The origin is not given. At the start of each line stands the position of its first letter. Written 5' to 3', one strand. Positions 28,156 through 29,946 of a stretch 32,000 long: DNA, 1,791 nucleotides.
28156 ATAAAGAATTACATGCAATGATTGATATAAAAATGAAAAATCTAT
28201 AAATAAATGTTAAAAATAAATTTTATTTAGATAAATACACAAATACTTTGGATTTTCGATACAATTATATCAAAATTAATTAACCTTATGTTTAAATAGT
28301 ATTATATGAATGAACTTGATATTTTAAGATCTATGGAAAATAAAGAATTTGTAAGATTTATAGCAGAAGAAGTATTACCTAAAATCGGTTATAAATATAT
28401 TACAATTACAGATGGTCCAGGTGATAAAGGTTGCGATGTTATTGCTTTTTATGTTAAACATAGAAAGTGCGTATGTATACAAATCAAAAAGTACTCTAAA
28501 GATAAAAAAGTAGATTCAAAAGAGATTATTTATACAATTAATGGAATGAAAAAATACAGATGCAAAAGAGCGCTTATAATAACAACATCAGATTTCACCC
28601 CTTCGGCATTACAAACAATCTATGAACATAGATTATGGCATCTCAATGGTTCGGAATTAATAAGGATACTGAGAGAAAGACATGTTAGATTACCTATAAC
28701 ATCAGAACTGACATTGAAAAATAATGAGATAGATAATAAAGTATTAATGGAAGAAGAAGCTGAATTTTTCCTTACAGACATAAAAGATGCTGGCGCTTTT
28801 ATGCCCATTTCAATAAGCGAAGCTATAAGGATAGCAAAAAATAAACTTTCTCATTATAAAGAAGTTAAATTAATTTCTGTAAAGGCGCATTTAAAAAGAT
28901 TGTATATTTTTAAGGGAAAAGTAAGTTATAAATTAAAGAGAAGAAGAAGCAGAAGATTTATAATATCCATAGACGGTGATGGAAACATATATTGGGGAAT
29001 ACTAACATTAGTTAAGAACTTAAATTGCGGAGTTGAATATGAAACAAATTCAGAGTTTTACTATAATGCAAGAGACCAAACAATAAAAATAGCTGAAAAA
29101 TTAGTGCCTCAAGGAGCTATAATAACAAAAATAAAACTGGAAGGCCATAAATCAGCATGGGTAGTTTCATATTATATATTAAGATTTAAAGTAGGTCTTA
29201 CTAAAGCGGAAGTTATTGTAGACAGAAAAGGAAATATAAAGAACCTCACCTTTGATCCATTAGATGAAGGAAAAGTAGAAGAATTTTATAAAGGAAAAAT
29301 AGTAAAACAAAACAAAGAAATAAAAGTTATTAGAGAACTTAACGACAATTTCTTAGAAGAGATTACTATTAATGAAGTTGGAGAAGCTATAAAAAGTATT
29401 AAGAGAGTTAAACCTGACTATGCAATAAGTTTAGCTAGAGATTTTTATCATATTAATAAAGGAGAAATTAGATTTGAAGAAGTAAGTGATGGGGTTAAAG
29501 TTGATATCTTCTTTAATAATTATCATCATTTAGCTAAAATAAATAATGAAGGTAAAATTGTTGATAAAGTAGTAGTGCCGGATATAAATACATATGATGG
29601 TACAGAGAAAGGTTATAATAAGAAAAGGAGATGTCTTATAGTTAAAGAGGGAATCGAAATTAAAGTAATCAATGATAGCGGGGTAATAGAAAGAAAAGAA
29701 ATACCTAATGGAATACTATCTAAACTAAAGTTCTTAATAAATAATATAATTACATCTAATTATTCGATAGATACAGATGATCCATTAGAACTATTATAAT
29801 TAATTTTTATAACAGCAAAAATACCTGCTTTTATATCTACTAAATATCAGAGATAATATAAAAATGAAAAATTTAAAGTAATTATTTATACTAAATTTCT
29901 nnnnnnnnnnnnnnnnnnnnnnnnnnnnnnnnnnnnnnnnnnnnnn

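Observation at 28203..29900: Orphan Mrr-nuclease / PepSY-like-repeat fusion, compositionally distinct, inserted between housekeeping genes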

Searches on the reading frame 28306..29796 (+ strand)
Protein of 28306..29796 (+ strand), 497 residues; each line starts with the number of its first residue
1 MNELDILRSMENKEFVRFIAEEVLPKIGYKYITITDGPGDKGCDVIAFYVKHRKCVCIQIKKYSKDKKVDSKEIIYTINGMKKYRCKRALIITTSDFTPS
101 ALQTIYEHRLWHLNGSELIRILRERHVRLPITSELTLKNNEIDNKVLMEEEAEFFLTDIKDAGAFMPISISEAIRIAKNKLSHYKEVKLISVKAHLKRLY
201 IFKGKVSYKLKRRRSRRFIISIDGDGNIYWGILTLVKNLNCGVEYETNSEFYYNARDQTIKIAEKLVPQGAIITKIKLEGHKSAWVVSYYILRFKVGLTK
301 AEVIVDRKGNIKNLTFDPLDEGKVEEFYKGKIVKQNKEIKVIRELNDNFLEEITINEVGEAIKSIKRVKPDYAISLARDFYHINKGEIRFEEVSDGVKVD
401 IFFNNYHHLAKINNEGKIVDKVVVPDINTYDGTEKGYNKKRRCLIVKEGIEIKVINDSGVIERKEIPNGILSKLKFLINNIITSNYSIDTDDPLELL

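Call 3: search_protein_families(library=pfam, proteins=[window:28306-29796:+], max_evalue=1)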
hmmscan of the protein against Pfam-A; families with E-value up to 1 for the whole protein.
window:28306-29796:+ (497 aa): 4 families
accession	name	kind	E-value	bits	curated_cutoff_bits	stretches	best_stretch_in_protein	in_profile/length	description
PF04471.18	Mrr_cat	-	3.2e-17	63.1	21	1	7-121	1-114/115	Restriction endonuclease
PF22722.2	NA-iREase1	-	9.5e-07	29.2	27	1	21-119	6-105/106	NACHT-associated inactive Restriction Endonuclease 1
PF13156.12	Mrr_cat_2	-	4.5e-06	27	22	1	39-106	28-96/127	Restriction endonuclease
PF23100.1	DUF2096_N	-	0.0059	17.4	26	1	156-186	12-42/96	DUF2096 N-terminal four-helical bundle domain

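Call 4: search_protein_families(library=padloc, proteins=[window:28306-29796:+], max_evalue=1)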
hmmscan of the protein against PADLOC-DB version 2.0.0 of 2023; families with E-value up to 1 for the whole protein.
window:28306-29796:+ (497 aa): 4 families
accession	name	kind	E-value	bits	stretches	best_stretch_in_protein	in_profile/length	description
PDLC04796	PDC-S02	-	4e-07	27.3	1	6-152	239-384/390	-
PDLC03657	mREase_IV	-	3.4e-06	24.6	1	22-141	183-310/317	Type IV methyl-directed restriction enzyme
PDLC03852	LmuA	-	3.3e-05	22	1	2-82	10-92/336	-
PDLC04815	PDC-S02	-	0.00013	19.4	1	14-138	209-336/346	-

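Call 5: search_protein_families(library=ncbifam, proteins=[window:28306-29796:+], max_evalue=1)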
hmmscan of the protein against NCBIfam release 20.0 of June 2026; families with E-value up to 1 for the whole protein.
window:28306-29796:+ (497 aa): 0 families

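Call 6: find_homologous_proteins(query=window:28306-29796:+, max_evalue=0.001)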
Query window:28306-29796:+ (497 aa): 34 proteins with E <= 0.001 among 8000 candidates.
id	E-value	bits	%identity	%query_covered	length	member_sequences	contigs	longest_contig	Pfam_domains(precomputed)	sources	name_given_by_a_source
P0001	0.0e+0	1094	100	100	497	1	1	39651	PF13156.13,PF22722.3,PF04471.19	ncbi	ncbi:MAG: restriction endonuclease [Candidatus Nanopusillus sp.]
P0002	2.3e-280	949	87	100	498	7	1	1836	PF13156.13,PF04471.19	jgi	jgi:hypothetical protein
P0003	6.1e-278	941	86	100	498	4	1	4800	PF13156.13,PF04471.19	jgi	jgi:hypothetical protein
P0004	6.7e-278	940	86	100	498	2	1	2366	PF13156.13,PF22722.3,PF04471.19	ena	-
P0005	1.4e-277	939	86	100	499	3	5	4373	PF13156.13,PF04471.19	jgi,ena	-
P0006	4.7e-276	934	85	100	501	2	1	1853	PF13156.13,PF04471.19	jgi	jgi:hypothetical protein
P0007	8.9e-276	933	85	100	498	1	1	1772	PF13156.13,PF22722.3,PF04471.19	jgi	jgi:hypothetical protein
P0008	6.7e-275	931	85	100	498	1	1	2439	PF13156.13,PF22722.3,PF04471.19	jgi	jgi:hypothetical protein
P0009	1.2e-273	926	85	100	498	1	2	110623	PF13156.13,PF22722.3,PF04471.19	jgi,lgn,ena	jgi:hypothetical protein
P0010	1.1e-270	917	84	100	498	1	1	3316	PF13156.13,PF22722.3,PF04471.19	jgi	jgi:hypothetical protein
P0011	1.7e-270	916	85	100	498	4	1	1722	PF13156.13,PF22722.3,PF04471.19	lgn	-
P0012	1.9e-270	916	84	100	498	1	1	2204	PF13156.13,PF22722.3,PF04471.19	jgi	-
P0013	2.2e-270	916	84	100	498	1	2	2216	PF13156.13,PF04471.19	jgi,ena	-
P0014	4.7e-270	915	84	100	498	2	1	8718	PF13156.13,PF22722.3,PF04471.19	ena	-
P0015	2.8e-269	912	84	100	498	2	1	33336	PF13156.13,PF22722.3,PF04471.19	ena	-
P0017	8.3e-266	901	83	100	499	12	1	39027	PF13156.13,PF04471.19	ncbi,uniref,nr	ncbi:hypothetical protein DDW05_00355 [Candidatus Nanobsidianus stetteri]|uniref:Restriction endonuc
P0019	1.4e-189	649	58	100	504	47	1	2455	PF13156.13,PF22722.3,PF04471.19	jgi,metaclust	metaclust:\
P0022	2.4e-187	642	58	100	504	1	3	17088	PF13156.13,PF22722.3,PF04471.19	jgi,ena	-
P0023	3.4e-186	638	57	100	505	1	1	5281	PF13156.13,PF22722.3,PF04471.19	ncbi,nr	ncbi:MAG: restriction endonuclease [Sulfolobales archaeon]|nr:restriction endonuclease [Sulfolobales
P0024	9.3e-185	633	57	100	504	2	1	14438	PF13156.13,PF22722.3,PF04471.19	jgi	-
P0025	9.8e-184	630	57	100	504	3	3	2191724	PF13156.13,PF04471.19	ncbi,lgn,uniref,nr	ncbi:restriction endonuclease [Sulfuracidifex metallicus]|uniref:Restriction endonuclease type IV Mr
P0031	5.5e-171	588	53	100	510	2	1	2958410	PF13156.13,PF22722.3,PF04471.19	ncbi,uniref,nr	ncbi:restriction endonuclease [Stygiolobus caldivivus]|uniref:restriction endonuclease n=1 Tax=Stygi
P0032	1.1e-128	448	44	78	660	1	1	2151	PF04471.19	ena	-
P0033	1.2e-116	409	38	78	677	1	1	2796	PF13156.13,PF04471.19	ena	-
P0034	1.3e-115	405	38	75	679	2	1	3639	PF13156.13,PF04471.19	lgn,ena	-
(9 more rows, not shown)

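Call 8: find_encoding_contigs(protein=P0009, flank=6000, max_places=3)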
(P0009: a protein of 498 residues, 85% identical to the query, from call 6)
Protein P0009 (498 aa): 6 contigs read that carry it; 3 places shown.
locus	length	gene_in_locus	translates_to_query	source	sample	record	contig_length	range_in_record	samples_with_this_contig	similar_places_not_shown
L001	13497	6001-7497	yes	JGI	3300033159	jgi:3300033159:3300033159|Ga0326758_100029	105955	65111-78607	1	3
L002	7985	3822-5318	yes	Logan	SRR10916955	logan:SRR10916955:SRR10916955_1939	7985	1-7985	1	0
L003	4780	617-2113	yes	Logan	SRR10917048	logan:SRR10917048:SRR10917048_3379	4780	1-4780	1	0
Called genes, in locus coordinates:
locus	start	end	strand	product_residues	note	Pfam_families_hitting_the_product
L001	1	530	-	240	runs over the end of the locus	PF00899:ThiF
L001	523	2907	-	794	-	PF02359:CDC48_N, PF02933:CDC48_2, PF05496:RuvB_N (weak), PF13191:AAA_16 (weak), PF00004:AAA, PF17862:AAA_lid_3, PF00004:AAA, PF17862:AAA_lid_3, +28 more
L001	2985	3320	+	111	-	-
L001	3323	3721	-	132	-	PF00380:Ribosomal_S9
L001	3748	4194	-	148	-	PF00572:Ribosomal_L13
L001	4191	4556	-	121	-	PF17135:Ribosomal_L18, PF00828:Ribosomal_L27A (faint)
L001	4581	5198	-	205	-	PF06559:DCD_N (faint), PF22769:DCD, PF00692:dUTPase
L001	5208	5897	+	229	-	PF00730:HhH-GPD (weak)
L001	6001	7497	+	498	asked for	PF04471:Mrr_cat, PF13156:Mrr_cat_2, PF22722:NA-iREase1 (weak)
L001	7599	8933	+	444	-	PF01336:tRNA_anti-codon, PF00152:tRNA-synt_2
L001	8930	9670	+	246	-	PF00588:SpoU_methylase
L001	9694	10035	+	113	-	PF01198:Ribosomal_L31e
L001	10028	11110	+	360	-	PF02005:TRM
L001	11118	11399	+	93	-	-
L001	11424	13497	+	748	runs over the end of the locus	PF00270:DEAD, PF04851:ResIII, PF21210:RNA_helicase_helical, PF00271:Helicase_C, PF02732:ERCC4, PF12826:HHH_2 (weak), PF14520:HHH_5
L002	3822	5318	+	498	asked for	PF04471:Mrr_cat, PF13156:Mrr_cat_2, PF22722:NA-iREase1 (weak)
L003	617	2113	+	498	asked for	PF04471:Mrr_cat, PF13156:Mrr_cat_2, PF22722:NA-iREase1 (weak)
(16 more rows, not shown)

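Call 9: find_encoding_contigs(protein=P0025, flank=10000, max_places=3)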
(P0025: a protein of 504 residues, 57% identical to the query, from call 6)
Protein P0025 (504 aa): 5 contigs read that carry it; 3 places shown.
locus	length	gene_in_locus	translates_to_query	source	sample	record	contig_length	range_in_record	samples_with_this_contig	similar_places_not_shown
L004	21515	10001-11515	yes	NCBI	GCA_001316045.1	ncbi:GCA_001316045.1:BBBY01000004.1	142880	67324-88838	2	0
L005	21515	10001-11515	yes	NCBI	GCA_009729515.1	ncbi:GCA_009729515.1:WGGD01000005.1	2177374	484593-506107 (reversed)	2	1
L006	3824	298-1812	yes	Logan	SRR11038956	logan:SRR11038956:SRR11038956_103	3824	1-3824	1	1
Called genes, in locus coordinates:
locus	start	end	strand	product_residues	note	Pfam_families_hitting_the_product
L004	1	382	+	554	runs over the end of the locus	PF03176:MMPL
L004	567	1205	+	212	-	PF03176:MMPL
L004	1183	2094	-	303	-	PF10120:ThiN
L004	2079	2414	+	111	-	-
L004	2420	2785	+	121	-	-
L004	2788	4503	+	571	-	PF01935:DUF87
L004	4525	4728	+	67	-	PF01411:tRNA-synt_2c (weak)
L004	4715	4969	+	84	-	-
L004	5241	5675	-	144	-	PF04138:GtrA_DPMS_TM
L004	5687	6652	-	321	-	PF00155:Aminotran_1_2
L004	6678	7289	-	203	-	PF04967:HTH_10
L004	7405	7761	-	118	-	PF05942:PaREP1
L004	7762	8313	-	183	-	PF00908:dTDP_sugar_isom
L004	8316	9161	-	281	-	PF01370:Epimerase, PF02719:Polysacc_synt_2 (faint), PF04321:RmlD_sub_bind, PF16363:GDP_Man_Dehyd (weak)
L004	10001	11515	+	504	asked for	PF04471:Mrr_cat, PF13156:Mrr_cat_2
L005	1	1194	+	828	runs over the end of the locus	PF03176:MMPL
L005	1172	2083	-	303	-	PF10120:ThiN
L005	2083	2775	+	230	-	PF09376:NurA (faint)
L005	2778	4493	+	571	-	PF01935:DUF87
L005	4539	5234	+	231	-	PF01411:tRNA-synt_2c, PF07973:tRNA_SAD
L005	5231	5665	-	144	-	PF04138:GtrA_DPMS_TM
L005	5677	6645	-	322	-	PF00155:Aminotran_1_2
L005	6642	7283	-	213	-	PF04967:HTH_10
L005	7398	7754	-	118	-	PF05942:PaREP1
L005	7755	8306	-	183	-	PF00908:dTDP_sugar_isom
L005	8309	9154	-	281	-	PF01370:Epimerase, PF02719:Polysacc_synt_2 (faint), PF04321:RmlD_sub_bind, PF16363:GDP_Man_Dehyd (weak)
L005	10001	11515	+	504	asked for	PF04471:Mrr_cat, PF13156:Mrr_cat_2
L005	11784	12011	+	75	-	-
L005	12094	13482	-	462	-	PF00589:Phage_integrase, PF16795:Phage_integr_3 (faint)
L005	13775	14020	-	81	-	-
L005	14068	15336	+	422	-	-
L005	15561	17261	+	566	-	-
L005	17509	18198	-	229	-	-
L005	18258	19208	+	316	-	PF22082:TtuA_LIM_N, PF01171:ATP_bind_3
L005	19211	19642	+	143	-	PF18689:PriX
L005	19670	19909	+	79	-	-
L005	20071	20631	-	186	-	-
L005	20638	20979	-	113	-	-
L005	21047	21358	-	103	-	-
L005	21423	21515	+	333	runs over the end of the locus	PF13424:TPR_12 (faint), PF13374:TPR_10 (faint), PF12895:ANAPC3 (faint), PF23914:TPR_CcmH_CycH (faint)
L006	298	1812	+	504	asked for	PF04471:Mrr_cat, PF13156:Mrr_cat_2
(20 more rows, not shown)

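Call 10: find_encoding_contigs(protein=P0031, flank=10000, max_places=2)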
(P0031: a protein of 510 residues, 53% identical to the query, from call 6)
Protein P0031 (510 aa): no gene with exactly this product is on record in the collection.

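Call 22: find_encoding_contigs(protein=P0022, flank=8000, max_places=3)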
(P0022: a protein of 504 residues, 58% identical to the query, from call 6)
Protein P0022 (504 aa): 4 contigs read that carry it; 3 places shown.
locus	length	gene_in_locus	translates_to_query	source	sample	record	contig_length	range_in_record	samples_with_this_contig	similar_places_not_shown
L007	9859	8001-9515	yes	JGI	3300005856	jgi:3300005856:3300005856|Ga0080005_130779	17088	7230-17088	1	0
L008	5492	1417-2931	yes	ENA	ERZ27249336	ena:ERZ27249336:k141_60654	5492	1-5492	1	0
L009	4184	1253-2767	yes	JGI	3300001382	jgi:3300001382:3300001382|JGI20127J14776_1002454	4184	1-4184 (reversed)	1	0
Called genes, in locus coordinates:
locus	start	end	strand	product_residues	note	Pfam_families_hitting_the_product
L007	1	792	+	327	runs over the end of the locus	-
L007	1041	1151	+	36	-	-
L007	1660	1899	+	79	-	PF02697:VAPB_antitox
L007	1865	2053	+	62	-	-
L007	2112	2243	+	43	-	-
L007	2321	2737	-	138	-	PF05168:HEPN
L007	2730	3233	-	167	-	PF03445:DUF294 (faint), PF01909:NTP_transf_2, PF18765:Polbeta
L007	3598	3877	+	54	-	-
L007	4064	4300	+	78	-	-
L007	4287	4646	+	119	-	PF01850:PIN (faint)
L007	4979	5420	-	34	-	-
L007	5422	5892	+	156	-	PF05942:PaREP1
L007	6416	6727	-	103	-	-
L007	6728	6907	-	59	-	-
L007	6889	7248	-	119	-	-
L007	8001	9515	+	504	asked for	PF04471:Mrr_cat, PF13156:Mrr_cat_2 (weak), PF22722:NA-iREase1 (weak)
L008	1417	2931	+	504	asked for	PF04471:Mrr_cat, PF13156:Mrr_cat_2 (weak), PF22722:NA-iREase1 (weak)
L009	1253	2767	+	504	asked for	PF04471:Mrr_cat, PF13156:Mrr_cat_2 (weak), PF22722:NA-iREase1 (weak)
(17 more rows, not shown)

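Call 23: find_encoding_contigs(protein=P0024, flank=8000, max_places=2)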
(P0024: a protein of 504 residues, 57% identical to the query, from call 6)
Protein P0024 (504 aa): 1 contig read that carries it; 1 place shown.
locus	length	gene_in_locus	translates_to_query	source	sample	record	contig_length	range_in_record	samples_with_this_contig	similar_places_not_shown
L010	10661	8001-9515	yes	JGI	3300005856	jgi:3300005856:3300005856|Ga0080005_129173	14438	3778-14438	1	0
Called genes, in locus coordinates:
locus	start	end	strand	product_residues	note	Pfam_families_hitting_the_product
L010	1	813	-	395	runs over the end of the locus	PF01924:HypD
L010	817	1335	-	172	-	-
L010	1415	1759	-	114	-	PF00355:Rieske, PF13806:Rieske_2, PF22543:Rieske_4 (weak)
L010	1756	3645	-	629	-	PF00374:NiFeSe_Hases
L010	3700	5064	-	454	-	PF12797:Fer4_2 (faint), PF13237:Fer4_10, PF00037:Fer4 (faint), PF12838:Fer4_7 (weak), PF13183:Fer4_8, PF13187:Fer4_9 (weak), PF02754:CCG (faint)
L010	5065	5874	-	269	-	-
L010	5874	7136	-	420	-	PF01058:Oxidored_q6, PF14720:NiFe_hyd_SSU_C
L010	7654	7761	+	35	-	-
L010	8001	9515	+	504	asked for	PF04471:Mrr_cat, PF13156:Mrr_cat_2, PF22722:NA-iREase1 (weak)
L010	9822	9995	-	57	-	-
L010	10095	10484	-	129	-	PF00239:Resolvase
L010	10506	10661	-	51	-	?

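Call 25: predict_structure(alignment_id=A1)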
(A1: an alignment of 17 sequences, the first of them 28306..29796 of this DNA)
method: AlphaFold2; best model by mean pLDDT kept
length: 497 residues; sequences in the alignment: 17
mean_pLDDT: 85.9   pTM: 0.55
mean pLDDT of the five models: 85.9, 85.8, 85.3, 84.3, 83.8
residues with pLDDT >= 90: 302; 70-90: 145; 50-70: 21; < 50: 29
segments of 3 or more residues with pLDDT < 50: 37-39, 132-151, 478-482
pLDDT, mean of each block of 10 residues (from residue 1): 78 87 92 67 86 89 86 91 90 92 93 93 81 29 31 75 89 92 92 95 90 84 89 84 88 92 86 89 95 95 94 93 90 85 92 92 93 96 93 95 96 97 94 91 91 92 76 51 75 95
secondary structure, 60 per line:
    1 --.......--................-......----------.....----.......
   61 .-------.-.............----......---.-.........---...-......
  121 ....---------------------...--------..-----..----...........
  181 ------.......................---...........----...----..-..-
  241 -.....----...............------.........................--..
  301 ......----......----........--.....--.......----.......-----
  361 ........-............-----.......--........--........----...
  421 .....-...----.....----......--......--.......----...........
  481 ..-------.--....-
elements in order: H3-9 H12-27 E29-34 E45-49 E54-61 H71-83 E88-93 H99-107 E111-113 H115-124 H170-180 E187-209 E213-223 E228-230 E242-246 H251-265 E272-296 E299-306 E311-316 H321-328 E331-335 E338-344 E349-355 E361-368 H370-381 E387-393 E396-403 E406-413 E418-425 E434-438 E443-448 E451-456 E459-465 H470-482 H493-496
